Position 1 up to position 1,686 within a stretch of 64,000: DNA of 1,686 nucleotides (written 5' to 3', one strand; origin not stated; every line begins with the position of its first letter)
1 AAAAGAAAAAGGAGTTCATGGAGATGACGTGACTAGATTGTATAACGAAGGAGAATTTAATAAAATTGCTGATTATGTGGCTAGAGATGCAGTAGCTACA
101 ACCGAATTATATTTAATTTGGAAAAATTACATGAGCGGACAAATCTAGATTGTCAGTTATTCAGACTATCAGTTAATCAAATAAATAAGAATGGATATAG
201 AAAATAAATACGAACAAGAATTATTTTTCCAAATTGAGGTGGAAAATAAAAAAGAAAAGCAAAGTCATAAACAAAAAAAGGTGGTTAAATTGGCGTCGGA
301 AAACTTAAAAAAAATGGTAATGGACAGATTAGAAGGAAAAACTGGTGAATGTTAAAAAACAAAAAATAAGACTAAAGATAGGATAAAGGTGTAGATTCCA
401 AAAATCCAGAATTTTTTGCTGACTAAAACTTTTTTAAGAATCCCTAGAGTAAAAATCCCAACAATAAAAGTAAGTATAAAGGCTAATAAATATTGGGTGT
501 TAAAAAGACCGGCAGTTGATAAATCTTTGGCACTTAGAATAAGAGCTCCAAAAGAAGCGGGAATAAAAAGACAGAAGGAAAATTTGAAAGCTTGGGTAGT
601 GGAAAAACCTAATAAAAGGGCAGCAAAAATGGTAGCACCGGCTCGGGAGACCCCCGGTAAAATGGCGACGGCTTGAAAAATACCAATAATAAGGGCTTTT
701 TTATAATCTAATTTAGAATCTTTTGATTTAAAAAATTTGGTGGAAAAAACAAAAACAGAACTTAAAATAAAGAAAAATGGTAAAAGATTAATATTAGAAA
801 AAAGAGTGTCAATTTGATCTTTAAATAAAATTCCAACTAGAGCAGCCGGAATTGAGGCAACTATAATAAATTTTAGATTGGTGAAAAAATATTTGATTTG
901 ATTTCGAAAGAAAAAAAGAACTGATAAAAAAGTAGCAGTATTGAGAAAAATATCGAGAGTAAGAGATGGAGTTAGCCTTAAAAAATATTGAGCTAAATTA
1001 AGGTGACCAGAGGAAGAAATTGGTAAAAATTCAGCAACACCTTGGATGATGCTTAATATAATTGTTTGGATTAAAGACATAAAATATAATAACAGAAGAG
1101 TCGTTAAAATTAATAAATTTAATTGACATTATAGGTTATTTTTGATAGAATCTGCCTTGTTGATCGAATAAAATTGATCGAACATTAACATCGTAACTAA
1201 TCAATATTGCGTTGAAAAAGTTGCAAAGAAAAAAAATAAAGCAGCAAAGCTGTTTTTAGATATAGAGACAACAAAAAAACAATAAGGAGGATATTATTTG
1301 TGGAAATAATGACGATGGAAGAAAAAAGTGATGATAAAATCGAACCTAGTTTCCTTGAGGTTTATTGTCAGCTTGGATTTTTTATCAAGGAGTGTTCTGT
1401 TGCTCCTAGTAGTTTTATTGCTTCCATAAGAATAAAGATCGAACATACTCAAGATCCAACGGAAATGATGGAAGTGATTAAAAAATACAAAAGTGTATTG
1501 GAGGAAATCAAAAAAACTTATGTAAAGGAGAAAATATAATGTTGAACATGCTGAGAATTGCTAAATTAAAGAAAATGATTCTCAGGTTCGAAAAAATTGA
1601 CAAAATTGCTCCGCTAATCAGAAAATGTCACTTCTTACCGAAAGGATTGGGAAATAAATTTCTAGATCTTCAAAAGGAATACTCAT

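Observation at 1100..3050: Cluster of duplicated small-ORF modules (promoter, two small ORFs, structured terminator) plus tiny TM peptides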

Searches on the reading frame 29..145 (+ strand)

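Call 12: search_protein_families(library=pfam, max_evalue=1, proteins=[window:29-145:+])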
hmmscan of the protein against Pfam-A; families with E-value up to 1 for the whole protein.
window:29-145:+ (39 aa): 1 family
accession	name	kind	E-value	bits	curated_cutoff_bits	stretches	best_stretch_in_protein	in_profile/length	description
PF10108.15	DNA_pol_B_exo2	-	0.0028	17.8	24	1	2-37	144-178/213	Predicted 3'-5' exonuclease related to the exonuclease domain of PolB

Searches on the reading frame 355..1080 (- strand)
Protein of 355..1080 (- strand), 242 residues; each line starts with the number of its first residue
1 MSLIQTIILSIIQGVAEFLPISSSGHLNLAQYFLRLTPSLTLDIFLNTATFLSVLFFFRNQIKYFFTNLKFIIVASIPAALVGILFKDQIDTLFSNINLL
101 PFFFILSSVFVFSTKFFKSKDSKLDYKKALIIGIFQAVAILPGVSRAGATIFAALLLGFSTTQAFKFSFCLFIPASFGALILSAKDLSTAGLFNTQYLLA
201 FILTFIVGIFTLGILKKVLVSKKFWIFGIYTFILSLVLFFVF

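Call 12: search_protein_families(library=pfam, max_evalue=1, proteins=[window:355-1080:-])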
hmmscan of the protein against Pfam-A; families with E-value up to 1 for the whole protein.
window:355-1080:- (242 aa): 2 families
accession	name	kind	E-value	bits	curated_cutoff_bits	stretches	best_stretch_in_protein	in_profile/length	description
PF02673.24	BacA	-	3.2e-57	194.6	33.4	1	7-236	2-256/257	Bacitracin resistance protein BacA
PF01925.25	TauE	-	0.0011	19.2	32.6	1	42-235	39-234/237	Sulfite exporter TauE/SafE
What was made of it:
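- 352..1080 (-): uppP/BacA, the left boundary gene of the island. Pfam BacA, E 3e-57 (call 12).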

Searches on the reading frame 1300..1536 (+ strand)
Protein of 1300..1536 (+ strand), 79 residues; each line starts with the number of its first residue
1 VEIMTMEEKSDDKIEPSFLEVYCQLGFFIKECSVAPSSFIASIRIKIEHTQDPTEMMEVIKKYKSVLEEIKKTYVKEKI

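Call 12: search_protein_families(library=pfam, max_evalue=1, proteins=[window:1300-1536:+])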
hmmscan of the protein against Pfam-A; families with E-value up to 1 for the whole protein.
window:1300-1536:+ (79 aa): 0 families

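Call 13: search_protein_families(library=phrogs, max_evalue=1, proteins=[window:1300-1536:+])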
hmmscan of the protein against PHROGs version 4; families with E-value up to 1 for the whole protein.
window:1300-1536:+ (79 aa): 1 family
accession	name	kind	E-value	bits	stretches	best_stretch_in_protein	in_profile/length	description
phrog_34525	-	unknown function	0.012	16.5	1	45-73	77-105/143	-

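Call 15: find_homologous_proteins(query=window:1300-1536:+, max_evalue=0.01)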
Query window:1300-1536:+ (79 aa): 1 proteins with E <= 0.01 among 4 candidates.
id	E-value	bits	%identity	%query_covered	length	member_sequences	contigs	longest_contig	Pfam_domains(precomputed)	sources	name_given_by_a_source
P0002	1.9e-39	150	100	94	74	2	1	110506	-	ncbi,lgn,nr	ncbi:MAG: hypothetical protein PHE71_01490 [Candidatus Shapirobacteria bacterium]|nr:hypothetical pr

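Call 18: find_encoding_contigs(protein=P0002, flank=10000, max_places=6)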
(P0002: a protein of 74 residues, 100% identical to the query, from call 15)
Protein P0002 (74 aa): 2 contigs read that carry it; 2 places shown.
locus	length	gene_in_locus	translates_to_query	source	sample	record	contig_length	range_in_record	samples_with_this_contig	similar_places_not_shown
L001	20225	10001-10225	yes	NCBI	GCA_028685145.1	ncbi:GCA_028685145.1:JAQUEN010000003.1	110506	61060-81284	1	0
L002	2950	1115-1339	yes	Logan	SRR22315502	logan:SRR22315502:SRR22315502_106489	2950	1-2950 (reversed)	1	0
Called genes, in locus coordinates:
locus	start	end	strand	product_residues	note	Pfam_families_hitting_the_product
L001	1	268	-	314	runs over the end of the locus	PF01745:IPT (weak), PF01715:IPPT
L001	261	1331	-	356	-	PF01926:MMR_HSR1, PF02421:FeoB_N (weak), PF06071:YchF-GTPase_C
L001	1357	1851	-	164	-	-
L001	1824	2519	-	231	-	PF02540:NAD_synthase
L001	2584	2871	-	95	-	PF18291:HU-HIG, PF00216:Bac_DNA_binding, PF18175:HU-CCDC81_bac_2 (weak)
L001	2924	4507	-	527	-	PF12072:RNase_Y_N, PF26594:KH_NusA_2nd (faint), PF00013:KH_1 (weak), PF01966:HD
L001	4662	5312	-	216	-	PF21981:RecX_HTH3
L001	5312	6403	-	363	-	PF00154:RecA_N, PF06745:ATPase (weak), PF08423:Rad51, PF27531:MT3502_N, PF21096:RecA_C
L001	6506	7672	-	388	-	-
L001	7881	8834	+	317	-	PF03104:DNA_pol_B_exo1, PF10108:DNA_pol_B_exo2, PF13482:RNase_H_2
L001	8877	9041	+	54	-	-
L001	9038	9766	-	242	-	PF02673:BacA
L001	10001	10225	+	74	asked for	-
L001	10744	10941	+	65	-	-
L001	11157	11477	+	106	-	-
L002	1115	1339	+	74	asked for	-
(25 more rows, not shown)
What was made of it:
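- The source is a Shapirobacteria MAG (calls 15, 18).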

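Call 80: search_protein_families(library=padloc, max_evalue=1, proteins=[window:1300-1536:+])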
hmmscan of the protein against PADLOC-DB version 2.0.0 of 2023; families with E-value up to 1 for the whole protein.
window:1300-1536:+ (79 aa): 0 families

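Call 81: search_protein_families(library=ncbifam, max_evalue=1, proteins=[window:1300-1536:+])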
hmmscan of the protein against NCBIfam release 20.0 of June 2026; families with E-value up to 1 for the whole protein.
window:1300-1536:+ (79 aa): 0 families
